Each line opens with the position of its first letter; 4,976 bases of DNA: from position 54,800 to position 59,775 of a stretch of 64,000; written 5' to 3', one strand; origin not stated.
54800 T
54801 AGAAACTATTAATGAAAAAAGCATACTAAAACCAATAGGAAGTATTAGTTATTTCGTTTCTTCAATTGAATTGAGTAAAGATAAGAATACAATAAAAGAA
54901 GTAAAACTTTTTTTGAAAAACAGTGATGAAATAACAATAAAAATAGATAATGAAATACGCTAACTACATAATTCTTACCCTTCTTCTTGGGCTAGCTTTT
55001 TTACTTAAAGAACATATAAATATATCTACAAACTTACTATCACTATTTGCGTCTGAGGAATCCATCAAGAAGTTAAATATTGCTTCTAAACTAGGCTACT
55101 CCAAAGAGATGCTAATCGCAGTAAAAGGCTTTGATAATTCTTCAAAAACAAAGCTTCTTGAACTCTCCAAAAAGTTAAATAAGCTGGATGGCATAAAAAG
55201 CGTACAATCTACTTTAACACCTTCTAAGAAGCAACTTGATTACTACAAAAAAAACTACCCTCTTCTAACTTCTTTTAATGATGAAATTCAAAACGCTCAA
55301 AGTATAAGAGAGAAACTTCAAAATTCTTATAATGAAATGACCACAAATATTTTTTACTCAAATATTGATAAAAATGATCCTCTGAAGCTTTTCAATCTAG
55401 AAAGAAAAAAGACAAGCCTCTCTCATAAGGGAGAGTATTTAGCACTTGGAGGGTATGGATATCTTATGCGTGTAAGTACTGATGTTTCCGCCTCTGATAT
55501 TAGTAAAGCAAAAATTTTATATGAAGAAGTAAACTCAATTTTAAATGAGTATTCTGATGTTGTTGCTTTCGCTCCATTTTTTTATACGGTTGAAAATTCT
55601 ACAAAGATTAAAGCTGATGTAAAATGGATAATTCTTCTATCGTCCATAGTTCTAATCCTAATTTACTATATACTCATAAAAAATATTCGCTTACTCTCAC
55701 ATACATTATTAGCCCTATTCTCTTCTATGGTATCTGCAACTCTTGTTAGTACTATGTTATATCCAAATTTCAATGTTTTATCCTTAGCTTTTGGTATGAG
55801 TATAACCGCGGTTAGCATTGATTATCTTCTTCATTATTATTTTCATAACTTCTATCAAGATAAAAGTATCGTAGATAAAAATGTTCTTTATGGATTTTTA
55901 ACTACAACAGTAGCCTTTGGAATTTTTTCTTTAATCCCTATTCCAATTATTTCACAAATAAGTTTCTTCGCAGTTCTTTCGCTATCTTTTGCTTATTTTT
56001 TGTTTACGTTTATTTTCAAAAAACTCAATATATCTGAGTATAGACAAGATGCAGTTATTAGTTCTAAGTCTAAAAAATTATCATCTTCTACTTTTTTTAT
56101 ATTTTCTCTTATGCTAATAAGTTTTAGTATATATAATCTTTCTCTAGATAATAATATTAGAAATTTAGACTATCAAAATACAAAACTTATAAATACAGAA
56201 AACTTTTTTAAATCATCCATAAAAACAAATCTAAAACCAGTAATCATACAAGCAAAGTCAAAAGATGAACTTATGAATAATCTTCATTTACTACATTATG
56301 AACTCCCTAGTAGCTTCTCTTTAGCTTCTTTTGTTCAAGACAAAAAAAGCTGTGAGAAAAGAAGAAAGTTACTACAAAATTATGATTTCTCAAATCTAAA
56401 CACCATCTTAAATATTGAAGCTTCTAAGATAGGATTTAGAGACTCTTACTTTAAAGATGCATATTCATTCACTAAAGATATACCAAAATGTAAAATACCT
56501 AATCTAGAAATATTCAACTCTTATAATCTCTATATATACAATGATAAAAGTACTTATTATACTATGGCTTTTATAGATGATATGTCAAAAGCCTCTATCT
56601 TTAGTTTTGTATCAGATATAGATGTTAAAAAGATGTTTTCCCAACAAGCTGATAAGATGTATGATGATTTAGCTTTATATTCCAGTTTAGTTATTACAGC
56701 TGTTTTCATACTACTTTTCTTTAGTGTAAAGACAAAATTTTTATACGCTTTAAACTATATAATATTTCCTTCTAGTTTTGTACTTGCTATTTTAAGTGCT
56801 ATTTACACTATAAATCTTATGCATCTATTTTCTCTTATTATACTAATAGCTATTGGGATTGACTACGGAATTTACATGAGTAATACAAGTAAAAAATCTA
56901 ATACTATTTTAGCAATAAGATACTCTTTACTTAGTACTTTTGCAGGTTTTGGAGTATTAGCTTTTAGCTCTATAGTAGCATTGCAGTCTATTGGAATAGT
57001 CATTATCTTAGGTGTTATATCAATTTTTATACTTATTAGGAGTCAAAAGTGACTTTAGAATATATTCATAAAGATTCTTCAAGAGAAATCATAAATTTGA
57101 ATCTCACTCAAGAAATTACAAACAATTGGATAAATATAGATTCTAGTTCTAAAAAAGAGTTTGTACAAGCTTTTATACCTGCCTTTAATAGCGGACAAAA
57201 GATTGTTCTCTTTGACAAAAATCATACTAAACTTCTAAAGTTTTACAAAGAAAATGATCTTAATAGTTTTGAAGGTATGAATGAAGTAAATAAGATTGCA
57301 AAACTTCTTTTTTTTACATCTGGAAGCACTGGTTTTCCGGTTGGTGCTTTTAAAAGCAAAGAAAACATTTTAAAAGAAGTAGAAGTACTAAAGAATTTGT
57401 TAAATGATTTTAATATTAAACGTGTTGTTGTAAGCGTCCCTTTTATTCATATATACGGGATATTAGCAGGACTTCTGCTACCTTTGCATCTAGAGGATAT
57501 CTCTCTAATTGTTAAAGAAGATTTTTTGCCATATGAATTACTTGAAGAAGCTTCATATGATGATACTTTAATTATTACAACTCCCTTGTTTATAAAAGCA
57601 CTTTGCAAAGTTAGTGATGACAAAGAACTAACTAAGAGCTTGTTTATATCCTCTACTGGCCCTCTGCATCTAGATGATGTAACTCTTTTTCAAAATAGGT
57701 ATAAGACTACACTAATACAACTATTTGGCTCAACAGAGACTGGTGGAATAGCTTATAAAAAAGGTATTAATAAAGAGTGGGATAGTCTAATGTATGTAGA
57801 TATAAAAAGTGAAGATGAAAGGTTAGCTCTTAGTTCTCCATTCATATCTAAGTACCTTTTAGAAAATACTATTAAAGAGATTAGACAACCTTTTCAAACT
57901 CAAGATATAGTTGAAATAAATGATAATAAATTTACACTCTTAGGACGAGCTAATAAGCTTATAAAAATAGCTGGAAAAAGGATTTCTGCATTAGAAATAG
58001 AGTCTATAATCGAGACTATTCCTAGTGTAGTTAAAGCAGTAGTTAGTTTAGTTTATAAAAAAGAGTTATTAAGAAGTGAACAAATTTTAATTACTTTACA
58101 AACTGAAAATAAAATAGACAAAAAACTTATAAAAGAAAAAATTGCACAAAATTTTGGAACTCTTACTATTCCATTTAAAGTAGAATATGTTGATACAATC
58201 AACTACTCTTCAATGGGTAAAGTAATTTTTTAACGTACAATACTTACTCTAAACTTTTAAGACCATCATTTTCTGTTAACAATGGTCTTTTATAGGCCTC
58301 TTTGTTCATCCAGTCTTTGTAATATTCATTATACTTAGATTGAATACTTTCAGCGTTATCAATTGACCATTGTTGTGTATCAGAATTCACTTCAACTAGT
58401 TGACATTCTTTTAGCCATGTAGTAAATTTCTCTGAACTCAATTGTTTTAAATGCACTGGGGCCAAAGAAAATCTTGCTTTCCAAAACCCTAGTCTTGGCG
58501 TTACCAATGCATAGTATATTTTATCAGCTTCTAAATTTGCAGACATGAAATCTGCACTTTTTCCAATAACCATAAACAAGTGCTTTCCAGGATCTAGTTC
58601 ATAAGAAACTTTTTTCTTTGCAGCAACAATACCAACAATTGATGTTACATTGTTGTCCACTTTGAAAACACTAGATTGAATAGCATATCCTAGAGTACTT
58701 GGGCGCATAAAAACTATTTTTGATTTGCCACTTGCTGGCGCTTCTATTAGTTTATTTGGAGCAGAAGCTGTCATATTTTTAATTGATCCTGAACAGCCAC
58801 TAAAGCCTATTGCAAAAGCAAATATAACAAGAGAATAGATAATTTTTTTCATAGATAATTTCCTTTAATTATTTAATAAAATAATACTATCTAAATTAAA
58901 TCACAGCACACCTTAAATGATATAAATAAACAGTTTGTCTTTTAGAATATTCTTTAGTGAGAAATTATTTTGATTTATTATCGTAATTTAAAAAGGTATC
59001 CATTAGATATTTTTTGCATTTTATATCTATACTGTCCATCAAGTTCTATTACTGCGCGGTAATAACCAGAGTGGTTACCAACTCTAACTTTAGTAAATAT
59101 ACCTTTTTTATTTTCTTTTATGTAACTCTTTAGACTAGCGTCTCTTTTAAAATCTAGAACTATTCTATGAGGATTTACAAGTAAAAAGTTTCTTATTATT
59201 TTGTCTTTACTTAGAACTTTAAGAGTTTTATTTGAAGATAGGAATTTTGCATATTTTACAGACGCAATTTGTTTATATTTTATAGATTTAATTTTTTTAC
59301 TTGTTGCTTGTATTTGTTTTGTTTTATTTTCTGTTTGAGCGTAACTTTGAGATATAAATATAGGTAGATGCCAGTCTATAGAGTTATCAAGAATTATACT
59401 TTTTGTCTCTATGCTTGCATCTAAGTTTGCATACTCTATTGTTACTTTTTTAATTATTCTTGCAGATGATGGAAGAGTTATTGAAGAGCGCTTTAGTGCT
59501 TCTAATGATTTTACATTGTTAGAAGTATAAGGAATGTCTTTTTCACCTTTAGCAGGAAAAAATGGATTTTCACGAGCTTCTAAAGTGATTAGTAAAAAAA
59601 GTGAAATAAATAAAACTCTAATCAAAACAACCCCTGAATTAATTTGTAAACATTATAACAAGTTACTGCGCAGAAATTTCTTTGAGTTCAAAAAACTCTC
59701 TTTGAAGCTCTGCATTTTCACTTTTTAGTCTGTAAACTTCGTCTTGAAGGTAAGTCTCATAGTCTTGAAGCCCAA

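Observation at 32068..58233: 26-kb flexirubin-type (aryl polyene + dialkylresorcinol) pigment cluster in a Campylobacterota-like chromosome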

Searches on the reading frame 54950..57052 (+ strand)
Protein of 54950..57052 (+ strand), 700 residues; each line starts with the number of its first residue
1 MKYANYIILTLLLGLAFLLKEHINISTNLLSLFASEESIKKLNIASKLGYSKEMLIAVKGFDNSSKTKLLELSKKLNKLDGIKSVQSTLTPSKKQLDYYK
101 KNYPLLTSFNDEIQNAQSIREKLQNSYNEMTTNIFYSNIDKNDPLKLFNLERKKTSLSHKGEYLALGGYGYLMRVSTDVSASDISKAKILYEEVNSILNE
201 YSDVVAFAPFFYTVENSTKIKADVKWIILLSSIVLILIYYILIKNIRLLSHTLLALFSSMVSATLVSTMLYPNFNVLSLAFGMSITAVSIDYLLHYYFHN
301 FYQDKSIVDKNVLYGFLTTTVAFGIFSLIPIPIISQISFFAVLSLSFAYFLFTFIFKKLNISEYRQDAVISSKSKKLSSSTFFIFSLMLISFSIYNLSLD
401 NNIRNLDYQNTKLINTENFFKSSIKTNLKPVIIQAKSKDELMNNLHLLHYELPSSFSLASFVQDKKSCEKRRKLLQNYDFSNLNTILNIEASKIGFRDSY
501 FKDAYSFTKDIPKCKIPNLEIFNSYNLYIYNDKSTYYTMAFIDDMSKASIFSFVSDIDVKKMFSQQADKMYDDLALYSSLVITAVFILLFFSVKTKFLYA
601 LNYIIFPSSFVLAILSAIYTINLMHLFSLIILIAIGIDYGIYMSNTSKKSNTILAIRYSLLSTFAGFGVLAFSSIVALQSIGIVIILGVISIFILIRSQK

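Call 5: search_protein_families(library=pfam, proteins=[window:54950-57049:+], max_evalue=0.01)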
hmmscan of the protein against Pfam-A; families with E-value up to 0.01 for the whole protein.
window:54950-57049:+ (700 aa): 0 families

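Call 8: search_protein_families(library=ncbifam, proteins=[window:54950-57049:+], max_evalue=0.01)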
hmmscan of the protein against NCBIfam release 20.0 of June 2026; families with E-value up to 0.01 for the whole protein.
window:54950-57049:+ (700 aa): 1 family
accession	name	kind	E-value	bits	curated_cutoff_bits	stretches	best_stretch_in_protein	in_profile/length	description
TIGR02830.1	spore_III_AG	equivalog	0.0031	16.9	147.7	1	4-145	3-137/186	stage III sporulation protein AG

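Call 22: search_protein_families(library=pfam, proteins=[window:54950-57049:+], max_evalue=10)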
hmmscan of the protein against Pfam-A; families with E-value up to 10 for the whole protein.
window:54950-57049:+ (700 aa): 2 families
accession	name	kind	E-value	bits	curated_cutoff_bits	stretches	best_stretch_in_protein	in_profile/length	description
PF18150.6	DUF5600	-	0.17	13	26.6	1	411-486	14-87/107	Domain of unknown function (DUF5600)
PF10042.14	DUF2278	-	0.34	11.2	25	1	40-115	44-111/206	Uncharacterized conserved protein (DUF2278)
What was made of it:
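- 54950..57052 (+): 700-aa divergent MMPL/RND-type exporter. No direct Pfam hit (calls 5, 22).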

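Call 41: search_solved_structures(query=window:54950-57049:+, max_evalue=10)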
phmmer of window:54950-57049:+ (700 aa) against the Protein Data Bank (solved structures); distinct sequences matched with E-value up to 10: 6.
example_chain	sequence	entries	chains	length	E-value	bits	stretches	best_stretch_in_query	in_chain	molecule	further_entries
6wu0_B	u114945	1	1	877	0.041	16.4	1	232-345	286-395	Hopanoid biosynthesis associated RND transporter like protein HpnN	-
6aoz_B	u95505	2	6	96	0.07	15.6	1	400-450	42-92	CASP8-associated protein 2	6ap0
6ano_B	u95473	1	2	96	0.076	15.5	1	400-450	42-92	CASP8-associated protein 2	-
4v65_BZ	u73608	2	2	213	0.084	15.4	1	42-121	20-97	50S ribosomal protein L1P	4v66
1mzp_A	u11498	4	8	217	1.3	11.4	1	42-121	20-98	50s ribosomal protein L1P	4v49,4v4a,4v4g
8th8_S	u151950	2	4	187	5.9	9.2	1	42-157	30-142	Coiled-coil domain-containing protein 153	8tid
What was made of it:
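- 54950..57052 (+): HpnN at E=0.04 (call 41).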

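Call 44: find_encoding_contigs(protein=window:54950-57052:+, flank=10000, max_places=3)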
Protein window:54950-57052:+ (700 aa): no gene with exactly this product is on record in the collection.

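Call 57: search_solved_structures(query=A2, max_evalue=1)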
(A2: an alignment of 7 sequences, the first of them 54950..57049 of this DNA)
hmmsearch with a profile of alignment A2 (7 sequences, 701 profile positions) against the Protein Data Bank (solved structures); distinct sequences matched with E-value up to 1: 1.
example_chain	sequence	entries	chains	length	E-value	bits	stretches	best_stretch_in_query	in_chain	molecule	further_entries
4v65_BZ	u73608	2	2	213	0.33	12.8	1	42-107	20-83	50S ribosomal protein L1P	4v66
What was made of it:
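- Tried and rejected: A seven-sequence profile of the exporter lost even the weak HpnN hit (call 57).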

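Call 72: search_protein_representatives(protein=window:54950-57049:+)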
Query: 700 residues. Proteins with E-value up to 0.001 (for the whole library): 3049; up to 1e-10: 1161; up to 1e-30: 71. The best 150 are listed.
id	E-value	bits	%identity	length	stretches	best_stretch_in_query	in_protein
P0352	7.5e-217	738.9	52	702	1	1-697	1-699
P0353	2.3e-182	625.0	46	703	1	3-697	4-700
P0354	1.4e-176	605.9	52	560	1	143-697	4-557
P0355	2.6e-173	595.1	42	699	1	1-697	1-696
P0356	2.2e-159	549.1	41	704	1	1-698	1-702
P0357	2.9e-134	466.2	39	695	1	1-697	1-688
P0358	7.4e-113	395.4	34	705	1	2-697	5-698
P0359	1.4e-112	394.5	36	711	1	6-696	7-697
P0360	4.8e-110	386.1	36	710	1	2-699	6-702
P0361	4.2e-107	376.4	34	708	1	4-699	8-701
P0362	2.1e-106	374.1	34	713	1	7-699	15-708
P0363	5.5e-106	372.7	36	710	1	2-696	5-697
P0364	1.1e-102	361.9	33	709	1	2-699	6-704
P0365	4.5e-101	356.5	34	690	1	2-699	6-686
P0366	7.1e-98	345.9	35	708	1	2-697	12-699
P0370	4.9e-94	333.3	31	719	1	11-696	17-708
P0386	7.1e-73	263.4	26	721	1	9-694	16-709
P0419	1.9e-36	143.1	29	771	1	210-690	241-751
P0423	1.0e-28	117.5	25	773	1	160-691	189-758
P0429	2.0e-25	106.6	25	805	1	9-689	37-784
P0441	4.1e-23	99.0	30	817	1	175-694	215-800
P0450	7.0e-22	94.9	25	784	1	160-695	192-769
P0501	2.9e-19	86.3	25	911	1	175-693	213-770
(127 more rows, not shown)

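Call 73: search_protein_families(library=pfam, proteins=[P0355, P0358, P0370, P0386, P0419, P0423, P0429, P0441, P0450, P0501], max_evalue=0.01)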
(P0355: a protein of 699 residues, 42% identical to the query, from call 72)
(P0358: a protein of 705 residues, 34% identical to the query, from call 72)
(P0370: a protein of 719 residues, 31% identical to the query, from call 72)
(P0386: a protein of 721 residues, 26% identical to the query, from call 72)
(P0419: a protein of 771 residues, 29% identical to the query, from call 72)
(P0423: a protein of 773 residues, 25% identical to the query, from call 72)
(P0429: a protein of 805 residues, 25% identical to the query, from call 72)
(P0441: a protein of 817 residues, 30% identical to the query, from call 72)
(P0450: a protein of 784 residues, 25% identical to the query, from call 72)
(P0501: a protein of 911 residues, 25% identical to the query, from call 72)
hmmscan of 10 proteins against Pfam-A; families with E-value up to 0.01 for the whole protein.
P0355 (699 aa): 0 families

P0358 (705 aa): 0 families

P0370 (719 aa): 0 families

P0386 (721 aa): 0 families

P0419 (771 aa): 1 family
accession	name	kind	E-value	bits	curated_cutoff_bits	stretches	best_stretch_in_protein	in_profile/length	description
PF03176.21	MMPL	-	0.00012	21.6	20.5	1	214-388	107-292/333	MMPL family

P0423 (773 aa): 1 family
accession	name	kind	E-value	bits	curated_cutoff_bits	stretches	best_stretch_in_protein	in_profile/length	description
PF03176.21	MMPL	-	2.9e-07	30.2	20.5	1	183-395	71-293/333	MMPL family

P0429 (805 aa): 2 families
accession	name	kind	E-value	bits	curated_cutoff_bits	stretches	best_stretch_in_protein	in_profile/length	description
PF03176.21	MMPL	-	2.3e-12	47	20.5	1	209-419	76-299/333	MMPL family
PF00873.25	ACR_tran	-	5.8e-09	34.7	28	2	633-740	303-410/1021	AcrB/AcrD/AcrF family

P0441 (817 aa): 2 families
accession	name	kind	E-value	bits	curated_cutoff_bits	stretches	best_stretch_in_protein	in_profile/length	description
PF03176.21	MMPL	-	1.3e-12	47.7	20.5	2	668-813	139-302/333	MMPL family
PF02355.23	SecD_SecF_C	-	0.0044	16.9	20.5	1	663-759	21-117/189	Protein export membrane protein SecD/SecF, C-terminal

P0450 (784 aa): 1 family
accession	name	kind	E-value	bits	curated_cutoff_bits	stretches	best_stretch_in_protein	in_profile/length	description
PF03176.21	MMPL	-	4.3e-10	39.5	20.5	2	628-776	131-297/333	MMPL family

P0501 (911 aa): 1 family
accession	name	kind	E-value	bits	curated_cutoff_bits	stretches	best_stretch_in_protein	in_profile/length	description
PF03176.21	MMPL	-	3.9e-12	46.2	20.5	2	625-788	124-306/333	MMPL family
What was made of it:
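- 54950..57052 (+): Six distant full-length homologues hit PF03176 above threshold (calls 72, 73).
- On ape-type aryl-polyene cluster (E. coli / Vibrio): MMPL is supported only transitively (call 73).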

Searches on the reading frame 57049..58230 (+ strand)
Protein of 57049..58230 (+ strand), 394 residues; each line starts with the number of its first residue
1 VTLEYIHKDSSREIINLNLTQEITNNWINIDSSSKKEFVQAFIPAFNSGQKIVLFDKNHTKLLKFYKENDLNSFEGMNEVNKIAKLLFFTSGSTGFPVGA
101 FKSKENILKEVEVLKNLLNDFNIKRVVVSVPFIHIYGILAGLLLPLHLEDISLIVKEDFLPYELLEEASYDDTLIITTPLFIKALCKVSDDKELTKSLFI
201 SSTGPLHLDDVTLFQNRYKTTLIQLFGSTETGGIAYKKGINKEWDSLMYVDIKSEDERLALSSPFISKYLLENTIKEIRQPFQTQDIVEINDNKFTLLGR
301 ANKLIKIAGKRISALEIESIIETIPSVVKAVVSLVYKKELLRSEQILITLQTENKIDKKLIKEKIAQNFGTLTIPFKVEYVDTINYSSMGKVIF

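Call 5: search_protein_families(library=pfam, proteins=[window:57049-58230:+], max_evalue=0.01)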
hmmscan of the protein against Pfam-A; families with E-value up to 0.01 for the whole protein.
window:57049-58230:+ (394 aa): 1 family
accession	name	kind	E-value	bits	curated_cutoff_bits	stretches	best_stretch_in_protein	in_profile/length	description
PF00501.34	AMP-binding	-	6.3e-13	48.7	29.9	1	86-237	166-330/384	AMP-binding enzyme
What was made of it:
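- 57049..58233 (+): Short AMP-dependent ligase (aryl-acid activating). PF00501 (call 5).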

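Call 8: search_protein_families(library=ncbifam, proteins=[window:57049-58230:+], max_evalue=0.01)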
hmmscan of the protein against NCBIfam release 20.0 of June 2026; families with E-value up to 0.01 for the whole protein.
window:57049-58230:+ (394 aa): 80 families (the best 25 are shown)
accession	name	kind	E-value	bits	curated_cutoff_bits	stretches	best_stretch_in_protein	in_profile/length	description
NF006167.0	PRK08308.1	equivalog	1.9e-24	86.3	513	1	65-392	84-402/414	acyl-CoA synthetase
NF005291.0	PRK06814.1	equivalog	3.8e-22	78.1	1349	1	70-392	786-1121/1140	acyl-[ACP]--phospholipid O-acyltransferase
TIGR02372.1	4_coum_CoA_lig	equivalog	1.6e-21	76.4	334.7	1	82-334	95-330/386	4-coumarate--CoA ligase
NF004837.0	PRK06187.1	subfamily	1.1e-20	73.5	476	2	83-238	171-330/531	long-chain-fatty-acid--CoA ligase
NF005702.0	PRK07514.1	subfamily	6.4e-20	71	558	2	33-232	109-308/506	malonyl-CoA synthase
NF006386.0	PRK08633.1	equivalog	2e-17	62.2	1221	2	79-235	780-939/1147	acyl-[ACP]--phospholipid O-acyltransferase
NF005959.0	PRK08043.1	equivalog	9.9e-17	60.4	886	2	84-232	367-517/719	bifunctional acyl-ACP--phospholipid O-acyltransferase/long-chain-fatty-acid--ACP ligase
NF005858.0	PRK07787.1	subfamily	5e-16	58.2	575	2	81-231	128-279/471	acyl-CoA synthetase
TIGR03098.1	ligase_PEP_1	hypoth_equivalog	7.8e-16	57.6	592.35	2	291-392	408-509/517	acyl-CoA ligase (AMP-forming), exosortase A system-associated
TIGR01923.1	menE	equivalog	8.9e-16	57.8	330.15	1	64-392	96-437/442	o-succinylbenzoate--CoA ligase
NF004114.0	PRK05605.1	equivalog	1.3e-14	53.4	766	2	281-392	448-560/575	long-chain-fatty-acid--CoA ligase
TIGR01733.1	AA-adenyl-dom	subfamily_domain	2.6e-14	52.8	317.4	2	84-234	122-276/409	amino acid adenylation domain-containing protein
NF052269.1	Staph_lig_FadD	equivalog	1.2e-12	47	650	1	81-233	150-302/499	long-chain-fatty-acid--CoA ligase FadD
NF005877.1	PRK07824.1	equivalog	1.3e-12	47.5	345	1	80-392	40-353/362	o-succinylbenzoate--CoA ligase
NF005307.0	PRK06839.1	equivalog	2e-12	46.5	748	2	63-232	132-301/496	o-succinylbenzoate--CoA ligase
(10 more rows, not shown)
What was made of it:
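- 57049..58233 (+): The best NCBIfam hits are PRK08308 and the 4-coumarate-CoA ligase model TIGR02372, both below their cutoffs (call 8).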

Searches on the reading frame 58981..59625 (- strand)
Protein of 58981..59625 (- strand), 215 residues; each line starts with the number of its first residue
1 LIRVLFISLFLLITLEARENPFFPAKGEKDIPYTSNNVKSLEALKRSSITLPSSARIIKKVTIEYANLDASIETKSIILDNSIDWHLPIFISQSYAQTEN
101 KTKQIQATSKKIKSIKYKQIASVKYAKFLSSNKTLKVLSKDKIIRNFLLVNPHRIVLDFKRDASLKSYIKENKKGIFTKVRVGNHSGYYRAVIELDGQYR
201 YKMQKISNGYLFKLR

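Call 61: search_protein_families(library=pfam, proteins=[window:58981-59625:-], max_evalue=0.001)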
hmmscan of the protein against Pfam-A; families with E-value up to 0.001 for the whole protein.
window:58981-59625:- (215 aa): 2 families
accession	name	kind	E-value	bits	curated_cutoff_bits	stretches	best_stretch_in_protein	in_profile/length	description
PF11741.13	AMIN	-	1e-09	38.8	20.5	1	134-211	12-98/101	AMIN domain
PF24837.1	AMIN-like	-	2.2e-06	28.2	27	0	177-202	3-31/129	AMIN-like domain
